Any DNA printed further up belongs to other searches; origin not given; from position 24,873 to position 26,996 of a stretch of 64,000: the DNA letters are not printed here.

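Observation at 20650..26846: Five-gene operon coupling a 3,6-dideoxyhexose E1 dehydrase to a DmpF/DmpG-type dehydrogenase-aldolase pair, an SDR and a YerE-like ThDP enzyme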

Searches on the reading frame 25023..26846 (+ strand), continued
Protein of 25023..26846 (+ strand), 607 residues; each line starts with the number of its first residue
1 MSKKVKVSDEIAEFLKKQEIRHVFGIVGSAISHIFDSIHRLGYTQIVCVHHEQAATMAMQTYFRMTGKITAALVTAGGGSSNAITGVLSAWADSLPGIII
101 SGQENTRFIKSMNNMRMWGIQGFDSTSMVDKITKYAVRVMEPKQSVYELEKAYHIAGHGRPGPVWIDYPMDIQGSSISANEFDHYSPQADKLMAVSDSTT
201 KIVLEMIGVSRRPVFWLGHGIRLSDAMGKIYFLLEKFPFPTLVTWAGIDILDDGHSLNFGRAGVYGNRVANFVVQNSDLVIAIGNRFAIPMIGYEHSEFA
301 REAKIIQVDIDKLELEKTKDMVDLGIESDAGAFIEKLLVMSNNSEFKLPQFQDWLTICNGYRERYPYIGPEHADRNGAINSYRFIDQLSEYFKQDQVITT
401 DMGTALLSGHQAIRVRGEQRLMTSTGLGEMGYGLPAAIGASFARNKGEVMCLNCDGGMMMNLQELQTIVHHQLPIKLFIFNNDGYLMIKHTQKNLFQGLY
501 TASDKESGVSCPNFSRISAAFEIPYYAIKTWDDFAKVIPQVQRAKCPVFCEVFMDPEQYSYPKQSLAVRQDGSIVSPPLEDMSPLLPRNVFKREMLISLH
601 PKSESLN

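Call 39: search_solved_structures(query=window:25023-26843:+, max_evalue=1e-60, show_alignments=2)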
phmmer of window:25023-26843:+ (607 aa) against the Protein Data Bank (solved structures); distinct sequences matched with E-value up to 1e-60: 3.
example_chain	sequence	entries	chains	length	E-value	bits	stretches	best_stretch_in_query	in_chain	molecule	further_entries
8rph_A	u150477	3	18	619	1.2e-228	763.6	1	3-606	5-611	Thiamine pyrophosphate-binding protein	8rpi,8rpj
5ahk_A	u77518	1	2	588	2.5e-77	263.8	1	4-563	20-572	ACETOLACTATE SYNTHASE II, LARGE SUBUNIT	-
6lpi_A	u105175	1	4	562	8.2e-72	245.6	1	8-563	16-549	Acetolactate synthase isozyme 1 large subunit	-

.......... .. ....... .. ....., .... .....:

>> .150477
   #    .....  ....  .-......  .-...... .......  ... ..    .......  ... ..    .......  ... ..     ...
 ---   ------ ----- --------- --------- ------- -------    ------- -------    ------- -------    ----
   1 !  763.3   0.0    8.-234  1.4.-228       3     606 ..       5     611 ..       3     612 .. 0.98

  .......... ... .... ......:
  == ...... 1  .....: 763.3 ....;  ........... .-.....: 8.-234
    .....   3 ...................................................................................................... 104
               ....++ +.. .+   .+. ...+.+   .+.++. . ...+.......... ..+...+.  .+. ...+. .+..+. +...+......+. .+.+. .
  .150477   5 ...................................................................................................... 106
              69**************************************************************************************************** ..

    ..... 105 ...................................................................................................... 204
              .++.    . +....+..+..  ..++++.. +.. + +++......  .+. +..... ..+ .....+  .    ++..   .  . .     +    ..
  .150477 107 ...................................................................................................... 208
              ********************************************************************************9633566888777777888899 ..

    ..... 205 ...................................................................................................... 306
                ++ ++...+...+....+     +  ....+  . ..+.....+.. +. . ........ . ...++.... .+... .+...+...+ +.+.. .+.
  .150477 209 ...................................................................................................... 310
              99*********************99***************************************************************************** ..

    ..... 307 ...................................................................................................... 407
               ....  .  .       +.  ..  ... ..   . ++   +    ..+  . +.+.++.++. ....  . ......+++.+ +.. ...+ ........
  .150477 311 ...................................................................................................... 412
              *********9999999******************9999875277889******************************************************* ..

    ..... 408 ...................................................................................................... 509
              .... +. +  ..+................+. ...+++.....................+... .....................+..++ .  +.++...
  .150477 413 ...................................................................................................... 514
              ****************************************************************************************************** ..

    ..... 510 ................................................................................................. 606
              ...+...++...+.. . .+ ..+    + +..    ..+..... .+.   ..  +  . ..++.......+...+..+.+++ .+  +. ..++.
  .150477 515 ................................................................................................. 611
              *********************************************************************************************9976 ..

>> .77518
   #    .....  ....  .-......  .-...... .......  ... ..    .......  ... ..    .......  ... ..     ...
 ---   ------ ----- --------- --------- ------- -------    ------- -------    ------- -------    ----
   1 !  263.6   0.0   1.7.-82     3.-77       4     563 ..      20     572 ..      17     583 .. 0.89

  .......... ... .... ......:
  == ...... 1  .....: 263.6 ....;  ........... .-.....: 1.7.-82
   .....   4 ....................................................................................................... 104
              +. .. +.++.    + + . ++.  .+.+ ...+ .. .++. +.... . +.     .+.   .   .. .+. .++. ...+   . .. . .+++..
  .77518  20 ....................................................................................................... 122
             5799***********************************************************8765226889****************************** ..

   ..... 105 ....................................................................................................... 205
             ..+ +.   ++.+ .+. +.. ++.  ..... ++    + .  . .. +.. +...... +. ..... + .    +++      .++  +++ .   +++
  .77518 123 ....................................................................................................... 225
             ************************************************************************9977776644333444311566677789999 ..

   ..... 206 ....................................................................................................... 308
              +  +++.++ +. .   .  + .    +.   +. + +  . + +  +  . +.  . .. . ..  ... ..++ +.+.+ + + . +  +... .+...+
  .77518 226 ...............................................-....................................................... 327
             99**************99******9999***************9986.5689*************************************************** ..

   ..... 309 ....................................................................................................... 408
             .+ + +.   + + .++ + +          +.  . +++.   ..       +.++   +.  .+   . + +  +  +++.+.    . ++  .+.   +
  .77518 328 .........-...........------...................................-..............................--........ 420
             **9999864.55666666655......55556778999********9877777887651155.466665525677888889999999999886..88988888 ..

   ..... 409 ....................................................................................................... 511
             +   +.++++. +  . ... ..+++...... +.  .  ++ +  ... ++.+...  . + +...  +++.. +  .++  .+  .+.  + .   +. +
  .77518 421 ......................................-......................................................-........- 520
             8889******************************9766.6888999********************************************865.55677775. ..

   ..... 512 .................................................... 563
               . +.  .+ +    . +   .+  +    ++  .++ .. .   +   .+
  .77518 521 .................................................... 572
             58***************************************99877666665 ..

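Call 42: find_encoding_contigs(protein=P0001, flank=10000, max_places=3)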
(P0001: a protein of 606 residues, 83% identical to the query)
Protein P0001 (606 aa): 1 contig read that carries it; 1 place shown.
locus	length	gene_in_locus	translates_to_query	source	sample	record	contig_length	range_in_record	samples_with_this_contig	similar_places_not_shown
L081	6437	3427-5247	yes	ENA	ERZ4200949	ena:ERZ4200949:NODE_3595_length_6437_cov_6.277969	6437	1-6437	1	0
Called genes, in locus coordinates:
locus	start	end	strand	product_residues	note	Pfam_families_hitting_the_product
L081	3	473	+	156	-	?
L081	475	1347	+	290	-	PF01118:Semialdhyde_dh, PF09290:AcetDehyd-dimer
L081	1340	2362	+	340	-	PF00682:HMGL-like, PF07836:DmpG_comm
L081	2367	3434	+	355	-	PF01073:3Beta_HSD, PF01370:Epimerase, PF02719:Polysacc_synt_2 (weak), PF07993:NAD_binding_4, PF16363:GDP_Man_Dehyd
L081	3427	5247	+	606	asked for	PF02776:TPP_enzyme_N, PF00205:TPP_enzyme_M, PF02775:TPP_enzyme_C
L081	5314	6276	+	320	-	PF01370:Epimerase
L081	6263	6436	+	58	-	?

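Call 43: find_encoding_contigs(protein=P0005, flank=10000, max_places=3)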
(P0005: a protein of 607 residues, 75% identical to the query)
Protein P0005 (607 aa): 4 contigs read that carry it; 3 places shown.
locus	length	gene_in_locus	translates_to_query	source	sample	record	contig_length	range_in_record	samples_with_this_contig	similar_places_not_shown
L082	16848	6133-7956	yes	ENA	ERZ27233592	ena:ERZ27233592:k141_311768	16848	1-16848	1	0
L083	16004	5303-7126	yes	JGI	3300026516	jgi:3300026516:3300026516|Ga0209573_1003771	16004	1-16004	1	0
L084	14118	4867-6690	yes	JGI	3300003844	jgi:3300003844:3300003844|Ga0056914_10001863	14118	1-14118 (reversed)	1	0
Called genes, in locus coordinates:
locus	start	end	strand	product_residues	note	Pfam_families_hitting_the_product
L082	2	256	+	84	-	?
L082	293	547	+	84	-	-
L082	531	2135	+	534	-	PF02452:PemK_toxin, PF01041:DegT_DnrJ_EryC1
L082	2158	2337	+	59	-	-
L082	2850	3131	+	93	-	-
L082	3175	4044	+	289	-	PF01118:Semialdhyde_dh, PF01488:Shikimate_DH (weak), PF09290:AcetDehyd-dimer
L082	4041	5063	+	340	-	PF00682:HMGL-like, PF07836:DmpG_comm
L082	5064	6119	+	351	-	PF01073:3Beta_HSD, PF01370:Epimerase, PF02719:Polysacc_synt_2 (faint), PF16363:GDP_Man_Dehyd, PF07993:NAD_binding_4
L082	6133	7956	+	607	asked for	PF02776:TPP_enzyme_N, PF00205:TPP_enzyme_M, PF02775:TPP_enzyme_C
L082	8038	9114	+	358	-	PF01073:3Beta_HSD, PF01370:Epimerase, PF07993:NAD_binding_4 (faint), PF16363:GDP_Man_Dehyd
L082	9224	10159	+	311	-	PF02475:TRM5-TYW2_MTfase, PF05050:Methyltransf_21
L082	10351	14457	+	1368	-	PF00535:Glycos_transf_2, PF13641:Glyco_tranf_2_3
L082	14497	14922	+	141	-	-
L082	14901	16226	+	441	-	-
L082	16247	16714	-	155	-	-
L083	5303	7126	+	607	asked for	PF02776:TPP_enzyme_N, PF00205:TPP_enzyme_M, PF02775:TPP_enzyme_C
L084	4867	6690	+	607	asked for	PF02776:TPP_enzyme_N, PF00205:TPP_enzyme_M, PF02775:TPP_enzyme_C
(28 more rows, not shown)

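Call 48: list_cluster_members(proteins=[P0123, P0125, window:25023-26843:+, window:22909-23928:+])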
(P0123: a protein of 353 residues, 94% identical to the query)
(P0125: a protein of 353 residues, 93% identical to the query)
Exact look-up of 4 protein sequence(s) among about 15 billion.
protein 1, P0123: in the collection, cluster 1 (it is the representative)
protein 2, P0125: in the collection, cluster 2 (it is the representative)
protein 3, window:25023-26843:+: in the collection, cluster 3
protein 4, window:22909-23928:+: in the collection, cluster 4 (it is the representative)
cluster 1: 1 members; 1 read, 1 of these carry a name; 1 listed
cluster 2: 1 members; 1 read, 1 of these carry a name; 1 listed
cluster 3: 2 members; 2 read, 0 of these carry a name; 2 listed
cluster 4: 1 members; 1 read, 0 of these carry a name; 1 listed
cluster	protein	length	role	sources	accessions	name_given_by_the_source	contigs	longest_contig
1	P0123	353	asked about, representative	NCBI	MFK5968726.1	MAG: flavodoxin-dependent (E)-4-hydroxy-3-methylbut-2-enyl-diphosphate synthase ...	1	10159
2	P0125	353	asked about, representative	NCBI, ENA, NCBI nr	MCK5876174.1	MAG: flavodoxin-dependent (E)-4-hydroxy-3-methylbut-2-enyl-diphosphate synthase ... | flavodoxin-dependent (E)-4-hydroxy-3-methylbut-2-enyl-diphosphate synthase [Candidatus ...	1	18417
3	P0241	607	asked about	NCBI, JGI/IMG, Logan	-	-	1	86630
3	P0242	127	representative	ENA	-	-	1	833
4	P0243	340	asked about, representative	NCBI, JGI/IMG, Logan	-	-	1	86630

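Call 49: find_encoding_contigs(protein=window:25023-26846:+, flank=1000, max_places=3)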
Protein window:25023-26846:+ (607 aa): 3 contigs read that carry it; 2 places shown.
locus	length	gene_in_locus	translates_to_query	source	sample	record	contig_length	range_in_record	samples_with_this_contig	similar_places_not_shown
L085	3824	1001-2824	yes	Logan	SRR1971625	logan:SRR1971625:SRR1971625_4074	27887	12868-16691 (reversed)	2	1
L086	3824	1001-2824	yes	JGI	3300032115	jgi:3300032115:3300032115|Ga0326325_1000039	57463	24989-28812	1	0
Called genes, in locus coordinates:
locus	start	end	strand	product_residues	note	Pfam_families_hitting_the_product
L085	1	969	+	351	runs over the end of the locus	PF01073:3Beta_HSD, PF01370:Epimerase, PF16363:GDP_Man_Dehyd, PF07993:NAD_binding_4 (faint)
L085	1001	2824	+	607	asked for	PF02776:TPP_enzyme_N, PF00205:TPP_enzyme_M, PF02775:TPP_enzyme_C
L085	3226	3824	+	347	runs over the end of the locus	PF01073:3Beta_HSD, PF01370:Epimerase, PF02719:Polysacc_synt_2 (weak), PF07993:NAD_binding_4, PF16363:GDP_Man_Dehyd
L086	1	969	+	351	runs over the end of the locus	PF01073:3Beta_HSD, PF01370:Epimerase, PF16363:GDP_Man_Dehyd, PF07993:NAD_binding_4 (faint)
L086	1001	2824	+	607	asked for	PF02776:TPP_enzyme_N, PF00205:TPP_enzyme_M, PF02775:TPP_enzyme_C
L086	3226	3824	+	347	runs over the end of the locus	PF01073:3Beta_HSD, PF01370:Epimerase, PF02719:Polysacc_synt_2 (weak), PF07993:NAD_binding_4, PF16363:GDP_Man_Dehyd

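Call 61: search_protein_families(library=ncbifam, proteins=[L001:11821-12756:+], max_evalue=0.1)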
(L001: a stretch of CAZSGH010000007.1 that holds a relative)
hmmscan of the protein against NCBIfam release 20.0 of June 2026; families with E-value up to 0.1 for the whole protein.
L001:11821-12756:+ (311 aa): 2 families
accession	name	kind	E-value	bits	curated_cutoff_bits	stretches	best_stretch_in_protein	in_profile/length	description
TIGR01179.1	galE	equivalog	0.019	13.8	262.3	1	100-174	106-177/332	UDP-glucose 4-epimerase GalE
NF047922.1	GDPFucSynFcl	equivalog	0.063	12.7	500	0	107-151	97-139/308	GDP-L-fucose synthase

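Call 70: find_homologous_proteins(query=L040:11812-12741:+, max_evalue=1e-20)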
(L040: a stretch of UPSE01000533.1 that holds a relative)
Query L040:11812-12741:+ (310 aa): 2829 proteins with E <= 1e-20 among 6498 candidates; the best 120 are listed.
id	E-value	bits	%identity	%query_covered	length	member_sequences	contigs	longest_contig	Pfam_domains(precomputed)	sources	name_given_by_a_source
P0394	5.0e-203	691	100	100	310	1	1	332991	PF16363.12,PF01370.28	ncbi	-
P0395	5.8e-177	606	86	100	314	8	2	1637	PF16363.12,PF01370.28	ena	-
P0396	3.1e-141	488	71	100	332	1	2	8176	PF01370.28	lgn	-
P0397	5.0e-139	481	69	100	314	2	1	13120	PF16363.12,PF01370.28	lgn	-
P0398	1.9e-137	476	69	99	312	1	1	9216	PF01370.28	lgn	-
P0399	1.4e-136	473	69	99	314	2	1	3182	PF01370.28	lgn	-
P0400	1.8e-136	473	67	100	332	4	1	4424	PF16363.12,PF01370.28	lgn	-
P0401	2.0e-136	473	70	100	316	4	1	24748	PF01370.28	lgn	-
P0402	8.2e-136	470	69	99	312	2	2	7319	PF01370.28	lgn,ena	-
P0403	3.3e-135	468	68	100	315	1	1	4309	PF01370.28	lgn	-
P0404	1.0e-134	467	68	100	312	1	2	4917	PF16363.12,PF01370.28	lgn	-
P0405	3.9e-131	455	65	99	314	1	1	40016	PF16363.12,PF01370.28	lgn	-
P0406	2.9e-123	429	62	100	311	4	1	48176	PF01370.28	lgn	-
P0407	9.0e-123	428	62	100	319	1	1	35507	PF01370.28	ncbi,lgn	ncbi:MAG: NAD-dependent epimerase/dehydratase family protein [Pseudomonadota bacterium]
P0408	1.5e-122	427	62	99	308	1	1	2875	PF01370.28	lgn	-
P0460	1.2e-106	375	57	99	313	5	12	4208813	PF01370.28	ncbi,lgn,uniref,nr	ncbi:NAD-dependent epimerase/dehydratase family protein [Janthinobacterium sp. HH01]|uniref:NAD-depe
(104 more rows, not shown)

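Call 71: find_encoding_contigs(protein=P0460, flank=10000, max_places=2)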
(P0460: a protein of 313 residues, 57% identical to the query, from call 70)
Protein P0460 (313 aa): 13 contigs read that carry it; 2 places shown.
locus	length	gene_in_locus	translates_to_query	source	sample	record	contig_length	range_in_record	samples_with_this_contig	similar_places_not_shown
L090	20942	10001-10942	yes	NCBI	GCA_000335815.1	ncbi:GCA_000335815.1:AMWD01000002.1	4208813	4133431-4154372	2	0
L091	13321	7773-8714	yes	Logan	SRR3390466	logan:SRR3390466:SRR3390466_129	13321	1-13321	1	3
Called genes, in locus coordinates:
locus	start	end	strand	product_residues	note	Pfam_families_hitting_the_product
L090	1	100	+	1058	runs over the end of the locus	PF00515:TPR_1 (faint), PF07719:TPR_2 (faint), PF13176:TPR_7 (faint), PF13424:TPR_12 (weak), PF13844:Glyco_transf_41, PF13489:Methyltransf_23, PF08241:Methyltransf_11 (weak), PF08242:Methyltransf_12, +6 more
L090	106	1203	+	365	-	-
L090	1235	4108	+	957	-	PF07719:TPR_2 (faint), PF00515:TPR_1 (faint), PF13844:Glyco_transf_41, PF00535:Glycos_transf_2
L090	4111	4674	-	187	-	PF07589:PEP_exosort_dom (weak)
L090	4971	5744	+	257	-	PF00483:NTP_transferase, PF12804:NTP_transf_3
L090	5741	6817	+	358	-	PF01370:Epimerase, PF16363:GDP_Man_Dehyd, PF02719:Polysacc_synt_2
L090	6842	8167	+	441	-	PF01041:DegT_DnrJ_EryC1, PF01212:Beta_elim_lyase (weak), PF00266:Aminotran_5 (faint)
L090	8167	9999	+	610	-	PF02776:TPP_enzyme_N, PF00205:TPP_enzyme_M, PF02775:TPP_enzyme_C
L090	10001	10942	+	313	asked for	PF01370:Epimerase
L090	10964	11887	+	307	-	PF01118:Semialdhyde_dh (weak), PF09290:AcetDehyd-dimer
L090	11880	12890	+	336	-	PF00682:HMGL-like, PF07836:DmpG_comm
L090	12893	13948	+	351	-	PF01073:3Beta_HSD (weak), PF01370:Epimerase, PF16363:GDP_Man_Dehyd, PF07993:NAD_binding_4 (weak)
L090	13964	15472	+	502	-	PF00535:Glycos_transf_2, PF13641:Glyco_tranf_2_3 (weak), PF00132:Hexapep, PF14602:Hexapep_2 (weak)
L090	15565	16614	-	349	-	-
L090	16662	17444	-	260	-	PF00535:Glycos_transf_2, PF13641:Glyco_tranf_2_3 (weak)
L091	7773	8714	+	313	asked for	PF01370:Epimerase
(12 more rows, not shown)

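Call 73: find_encoding_contigs(protein=P0119, flank=10000, max_places=2)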
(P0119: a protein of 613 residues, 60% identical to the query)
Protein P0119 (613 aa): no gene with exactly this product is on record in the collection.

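Call 74: search_dna_similar(query=window:25023-26843:+, collection=plasmids, mode=protein, max_evalue=1e-80, max_rows=15)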
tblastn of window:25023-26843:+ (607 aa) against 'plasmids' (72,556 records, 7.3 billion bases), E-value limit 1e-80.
No match.
